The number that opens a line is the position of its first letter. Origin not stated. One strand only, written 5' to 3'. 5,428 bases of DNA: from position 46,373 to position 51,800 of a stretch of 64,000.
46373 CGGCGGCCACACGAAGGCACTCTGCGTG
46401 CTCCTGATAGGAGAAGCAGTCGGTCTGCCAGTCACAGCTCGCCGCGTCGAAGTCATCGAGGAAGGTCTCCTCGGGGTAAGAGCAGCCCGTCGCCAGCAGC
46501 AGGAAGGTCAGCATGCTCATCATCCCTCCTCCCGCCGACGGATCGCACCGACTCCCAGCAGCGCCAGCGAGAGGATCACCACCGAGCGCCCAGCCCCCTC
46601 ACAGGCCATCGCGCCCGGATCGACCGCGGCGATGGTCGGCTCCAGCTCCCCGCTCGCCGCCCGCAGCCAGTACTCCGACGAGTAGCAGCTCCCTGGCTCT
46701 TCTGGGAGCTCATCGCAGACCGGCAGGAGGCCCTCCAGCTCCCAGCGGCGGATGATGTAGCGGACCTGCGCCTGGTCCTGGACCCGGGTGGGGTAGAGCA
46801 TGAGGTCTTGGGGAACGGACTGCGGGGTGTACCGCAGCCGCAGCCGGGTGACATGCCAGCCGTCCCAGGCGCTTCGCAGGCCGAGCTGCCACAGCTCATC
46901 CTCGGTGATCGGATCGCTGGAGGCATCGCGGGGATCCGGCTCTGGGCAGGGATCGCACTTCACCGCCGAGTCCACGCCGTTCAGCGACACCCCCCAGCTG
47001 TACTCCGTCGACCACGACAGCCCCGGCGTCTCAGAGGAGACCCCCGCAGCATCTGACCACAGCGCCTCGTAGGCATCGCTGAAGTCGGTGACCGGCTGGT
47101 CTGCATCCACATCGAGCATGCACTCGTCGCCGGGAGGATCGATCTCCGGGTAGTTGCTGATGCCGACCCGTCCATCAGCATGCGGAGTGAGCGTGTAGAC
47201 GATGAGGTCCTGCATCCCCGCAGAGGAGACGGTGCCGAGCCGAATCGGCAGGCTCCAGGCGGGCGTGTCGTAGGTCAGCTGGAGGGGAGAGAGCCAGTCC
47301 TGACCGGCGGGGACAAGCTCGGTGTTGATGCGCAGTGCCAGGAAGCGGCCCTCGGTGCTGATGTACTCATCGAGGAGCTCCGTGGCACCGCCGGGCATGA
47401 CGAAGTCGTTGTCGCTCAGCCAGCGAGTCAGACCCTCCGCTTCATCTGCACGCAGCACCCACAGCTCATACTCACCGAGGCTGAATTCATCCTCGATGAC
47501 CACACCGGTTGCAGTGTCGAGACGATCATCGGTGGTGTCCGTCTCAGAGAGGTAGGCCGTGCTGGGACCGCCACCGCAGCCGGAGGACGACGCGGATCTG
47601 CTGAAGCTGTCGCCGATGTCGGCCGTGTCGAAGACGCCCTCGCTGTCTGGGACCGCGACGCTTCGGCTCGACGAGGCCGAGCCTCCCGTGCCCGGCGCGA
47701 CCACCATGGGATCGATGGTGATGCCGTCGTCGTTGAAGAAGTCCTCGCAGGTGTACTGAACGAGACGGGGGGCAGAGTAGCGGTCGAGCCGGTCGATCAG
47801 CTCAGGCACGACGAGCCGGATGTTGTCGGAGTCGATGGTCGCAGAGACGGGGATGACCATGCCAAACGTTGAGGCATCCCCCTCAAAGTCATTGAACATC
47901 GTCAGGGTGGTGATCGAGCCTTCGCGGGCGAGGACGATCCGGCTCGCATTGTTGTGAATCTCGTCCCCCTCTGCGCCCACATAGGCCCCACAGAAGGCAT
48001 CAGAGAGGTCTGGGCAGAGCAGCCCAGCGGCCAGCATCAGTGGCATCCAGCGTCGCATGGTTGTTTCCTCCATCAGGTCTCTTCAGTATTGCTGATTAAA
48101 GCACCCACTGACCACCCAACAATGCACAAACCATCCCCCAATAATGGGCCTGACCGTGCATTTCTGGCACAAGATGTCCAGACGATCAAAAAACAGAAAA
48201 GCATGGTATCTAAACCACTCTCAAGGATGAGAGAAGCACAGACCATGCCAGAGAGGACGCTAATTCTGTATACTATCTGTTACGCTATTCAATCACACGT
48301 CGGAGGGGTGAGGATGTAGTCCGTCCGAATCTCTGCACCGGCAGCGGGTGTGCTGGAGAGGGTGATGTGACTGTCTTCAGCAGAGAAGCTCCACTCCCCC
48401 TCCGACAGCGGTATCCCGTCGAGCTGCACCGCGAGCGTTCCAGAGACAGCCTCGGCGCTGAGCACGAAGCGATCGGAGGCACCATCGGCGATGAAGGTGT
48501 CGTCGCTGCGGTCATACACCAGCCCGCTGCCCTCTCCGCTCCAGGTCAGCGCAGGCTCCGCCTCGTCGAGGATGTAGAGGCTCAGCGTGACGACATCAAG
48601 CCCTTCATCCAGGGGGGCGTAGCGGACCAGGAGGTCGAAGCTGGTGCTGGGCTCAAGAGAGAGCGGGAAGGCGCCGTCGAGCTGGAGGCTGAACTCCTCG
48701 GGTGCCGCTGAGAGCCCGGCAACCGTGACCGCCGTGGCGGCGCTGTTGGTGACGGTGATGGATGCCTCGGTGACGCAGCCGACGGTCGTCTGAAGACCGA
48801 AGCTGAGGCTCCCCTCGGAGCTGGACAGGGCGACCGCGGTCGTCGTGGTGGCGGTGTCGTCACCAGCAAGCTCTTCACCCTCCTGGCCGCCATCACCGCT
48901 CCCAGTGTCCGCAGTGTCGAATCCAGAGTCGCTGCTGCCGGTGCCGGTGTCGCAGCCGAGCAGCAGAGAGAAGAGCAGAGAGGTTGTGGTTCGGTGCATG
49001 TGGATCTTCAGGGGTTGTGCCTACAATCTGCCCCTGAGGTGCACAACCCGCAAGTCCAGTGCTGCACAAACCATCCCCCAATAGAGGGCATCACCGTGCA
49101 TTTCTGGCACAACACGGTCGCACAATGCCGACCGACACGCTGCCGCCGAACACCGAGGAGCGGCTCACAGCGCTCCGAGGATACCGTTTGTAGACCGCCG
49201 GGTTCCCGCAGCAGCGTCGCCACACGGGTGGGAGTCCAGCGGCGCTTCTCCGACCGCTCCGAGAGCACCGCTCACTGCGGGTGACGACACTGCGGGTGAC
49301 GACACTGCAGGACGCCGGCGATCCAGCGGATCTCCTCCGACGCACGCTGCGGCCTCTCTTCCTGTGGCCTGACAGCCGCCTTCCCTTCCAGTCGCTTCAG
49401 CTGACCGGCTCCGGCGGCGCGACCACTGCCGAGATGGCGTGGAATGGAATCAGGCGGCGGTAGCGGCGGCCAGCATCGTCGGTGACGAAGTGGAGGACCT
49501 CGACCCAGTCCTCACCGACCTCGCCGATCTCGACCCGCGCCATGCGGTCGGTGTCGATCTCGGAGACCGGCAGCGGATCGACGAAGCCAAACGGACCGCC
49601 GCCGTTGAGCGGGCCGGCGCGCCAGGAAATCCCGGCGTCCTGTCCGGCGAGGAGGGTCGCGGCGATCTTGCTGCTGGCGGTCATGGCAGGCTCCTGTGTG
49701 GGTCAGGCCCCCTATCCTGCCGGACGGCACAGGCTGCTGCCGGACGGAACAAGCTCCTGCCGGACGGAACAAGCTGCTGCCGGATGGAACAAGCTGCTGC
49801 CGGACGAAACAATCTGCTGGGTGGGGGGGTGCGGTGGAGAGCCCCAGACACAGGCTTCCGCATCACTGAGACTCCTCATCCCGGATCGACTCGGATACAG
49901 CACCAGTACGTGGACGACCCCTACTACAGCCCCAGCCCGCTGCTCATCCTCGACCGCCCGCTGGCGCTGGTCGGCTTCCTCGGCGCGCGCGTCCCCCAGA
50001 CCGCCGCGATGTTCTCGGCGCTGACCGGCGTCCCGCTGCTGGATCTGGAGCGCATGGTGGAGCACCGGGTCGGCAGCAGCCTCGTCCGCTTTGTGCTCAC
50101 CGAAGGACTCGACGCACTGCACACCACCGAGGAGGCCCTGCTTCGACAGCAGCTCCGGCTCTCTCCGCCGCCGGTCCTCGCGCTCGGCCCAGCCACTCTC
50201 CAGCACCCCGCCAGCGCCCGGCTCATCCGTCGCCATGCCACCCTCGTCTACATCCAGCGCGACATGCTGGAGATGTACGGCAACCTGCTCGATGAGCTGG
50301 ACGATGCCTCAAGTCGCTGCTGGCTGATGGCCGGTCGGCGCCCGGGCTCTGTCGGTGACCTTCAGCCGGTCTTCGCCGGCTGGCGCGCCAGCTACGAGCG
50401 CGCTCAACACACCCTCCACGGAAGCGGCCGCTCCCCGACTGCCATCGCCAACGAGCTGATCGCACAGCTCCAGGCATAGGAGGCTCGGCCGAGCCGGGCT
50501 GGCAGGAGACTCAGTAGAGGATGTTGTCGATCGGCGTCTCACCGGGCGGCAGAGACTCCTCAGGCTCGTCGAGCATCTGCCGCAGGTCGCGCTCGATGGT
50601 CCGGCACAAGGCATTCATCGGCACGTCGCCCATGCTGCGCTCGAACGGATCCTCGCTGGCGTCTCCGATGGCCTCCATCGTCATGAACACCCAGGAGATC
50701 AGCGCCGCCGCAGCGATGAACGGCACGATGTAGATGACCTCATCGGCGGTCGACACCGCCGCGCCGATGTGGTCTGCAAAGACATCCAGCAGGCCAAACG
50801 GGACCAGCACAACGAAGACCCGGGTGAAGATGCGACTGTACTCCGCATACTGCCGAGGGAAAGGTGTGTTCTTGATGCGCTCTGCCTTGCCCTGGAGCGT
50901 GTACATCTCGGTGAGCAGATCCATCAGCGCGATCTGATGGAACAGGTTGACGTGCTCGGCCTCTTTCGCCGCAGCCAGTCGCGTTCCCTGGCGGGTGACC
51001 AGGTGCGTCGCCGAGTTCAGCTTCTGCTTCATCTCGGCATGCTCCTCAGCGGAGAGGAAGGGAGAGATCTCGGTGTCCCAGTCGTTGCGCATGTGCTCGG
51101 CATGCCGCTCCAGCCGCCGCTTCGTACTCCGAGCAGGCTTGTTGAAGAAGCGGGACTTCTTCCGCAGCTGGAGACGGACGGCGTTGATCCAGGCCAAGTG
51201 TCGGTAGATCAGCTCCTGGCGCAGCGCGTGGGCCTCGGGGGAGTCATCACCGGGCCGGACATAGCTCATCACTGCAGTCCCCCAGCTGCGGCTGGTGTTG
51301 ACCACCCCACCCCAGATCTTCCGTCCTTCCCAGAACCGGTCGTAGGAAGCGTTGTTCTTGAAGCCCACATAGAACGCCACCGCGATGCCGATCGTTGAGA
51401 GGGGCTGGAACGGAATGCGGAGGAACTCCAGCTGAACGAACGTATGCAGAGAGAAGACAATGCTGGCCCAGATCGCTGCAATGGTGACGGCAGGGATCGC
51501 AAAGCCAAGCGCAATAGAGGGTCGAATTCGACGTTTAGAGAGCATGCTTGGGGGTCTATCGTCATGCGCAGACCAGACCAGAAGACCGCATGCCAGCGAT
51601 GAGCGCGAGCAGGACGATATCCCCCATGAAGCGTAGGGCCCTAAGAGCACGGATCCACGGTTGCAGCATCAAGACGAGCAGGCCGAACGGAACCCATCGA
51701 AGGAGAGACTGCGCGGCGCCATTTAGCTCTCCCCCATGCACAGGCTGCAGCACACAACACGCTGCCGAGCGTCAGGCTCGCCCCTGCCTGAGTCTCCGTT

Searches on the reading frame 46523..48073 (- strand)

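Call 72: search_protein_families(library=pfam, proteins=[window:46523-48073:-], max_evalue=0.001)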
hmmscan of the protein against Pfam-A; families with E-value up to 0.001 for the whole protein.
window:46523-48073:- (517 aa): 1 family
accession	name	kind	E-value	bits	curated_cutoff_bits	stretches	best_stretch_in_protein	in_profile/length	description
PF10092.14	DUF2330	-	5.6e-45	154.1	24.7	2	184-425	102-277/279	Uncharacterized protein conserved in bacteria (DUF2330)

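Call 90: search_protein_families(library=padloc, proteins=[window:46523-48073:-], max_evalue=0.001)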
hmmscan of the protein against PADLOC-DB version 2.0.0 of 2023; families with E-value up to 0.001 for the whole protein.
window:46523-48073:- (517 aa): 0 families

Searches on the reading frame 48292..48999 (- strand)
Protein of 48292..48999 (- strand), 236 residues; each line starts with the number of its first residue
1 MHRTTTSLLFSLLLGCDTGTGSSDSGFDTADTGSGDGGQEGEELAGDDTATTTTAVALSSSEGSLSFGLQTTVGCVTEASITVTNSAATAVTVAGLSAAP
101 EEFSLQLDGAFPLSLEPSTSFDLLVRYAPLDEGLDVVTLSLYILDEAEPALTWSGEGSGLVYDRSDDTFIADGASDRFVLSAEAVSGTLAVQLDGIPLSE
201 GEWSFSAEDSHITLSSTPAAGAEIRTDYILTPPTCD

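Call 72: search_protein_families(library=pfam, proteins=[window:48292-48999:-], max_evalue=0.001)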
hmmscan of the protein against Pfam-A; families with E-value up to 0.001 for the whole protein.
window:48292-48999:- (236 aa): 2 families
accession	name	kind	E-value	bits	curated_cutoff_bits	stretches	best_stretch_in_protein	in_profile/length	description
PF09343.15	DUF2460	-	5.5e-05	23.2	30.4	1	182-228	125-171/205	Conserved hypothetical protein 2217 (DUF2460)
PF15780.11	ASH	-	0.00029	21.4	27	1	56-134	5-81/98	Abnormal spindle-like microcephaly-assoc'd, ASPM-SPD-2-Hydin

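Call 90: search_protein_families(library=padloc, proteins=[window:48292-48999:-], max_evalue=0.001)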
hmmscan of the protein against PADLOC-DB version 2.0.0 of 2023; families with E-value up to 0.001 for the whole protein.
window:48292-48999:- (236 aa): 0 families

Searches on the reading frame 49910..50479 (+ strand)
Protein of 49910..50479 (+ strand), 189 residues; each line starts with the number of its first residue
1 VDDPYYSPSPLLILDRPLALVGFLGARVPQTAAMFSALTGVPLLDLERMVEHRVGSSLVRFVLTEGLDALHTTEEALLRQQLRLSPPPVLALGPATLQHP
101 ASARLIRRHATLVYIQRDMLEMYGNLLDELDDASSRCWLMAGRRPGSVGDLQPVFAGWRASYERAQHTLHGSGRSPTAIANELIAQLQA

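Call 72: search_protein_families(library=pfam, proteins=[window:49910-50479:+], max_evalue=0.001)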
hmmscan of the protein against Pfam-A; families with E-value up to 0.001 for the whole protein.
window:49910-50479:+ (189 aa): 1 family
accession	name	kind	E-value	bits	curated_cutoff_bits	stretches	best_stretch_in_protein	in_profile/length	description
PF01202.28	SKI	-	1e-08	35.9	22.1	1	33-187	10-158/159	Shikimate kinase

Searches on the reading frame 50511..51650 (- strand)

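Call 3: search_protein_families(library=pfam, proteins=[window:50511-51650:-], max_evalue=1)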
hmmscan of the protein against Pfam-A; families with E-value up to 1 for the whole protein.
window:50511-51650:- (379 aa): 5 families
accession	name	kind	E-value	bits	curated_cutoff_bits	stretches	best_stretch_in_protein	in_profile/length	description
PF25539.1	Bestrophin_2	-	2.5e-50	172.1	27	1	41-357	15-287/288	Bacterial/Fungal Bestrophin protein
PF02632.19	BioY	-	0.051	14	25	0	278-325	31-74/140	BioY family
PF12420.13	DUF3671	-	0.14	12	34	0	38-103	151-215/223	Fam-L, Fam-M like protein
PF16025.10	CaM_bind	-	0.21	12.4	27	1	196-232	17-52/78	Calcium-dependent calmodulin binding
PF03885.18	DUF327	-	0.3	11.5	25.8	1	189-239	20-70/143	Protein of unknown function (DUF327)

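Call 90: search_protein_families(library=padloc, proteins=[window:50511-51650:-], max_evalue=0.001)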
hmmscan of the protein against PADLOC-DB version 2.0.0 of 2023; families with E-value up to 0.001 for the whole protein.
window:50511-51650:- (379 aa): 0 families
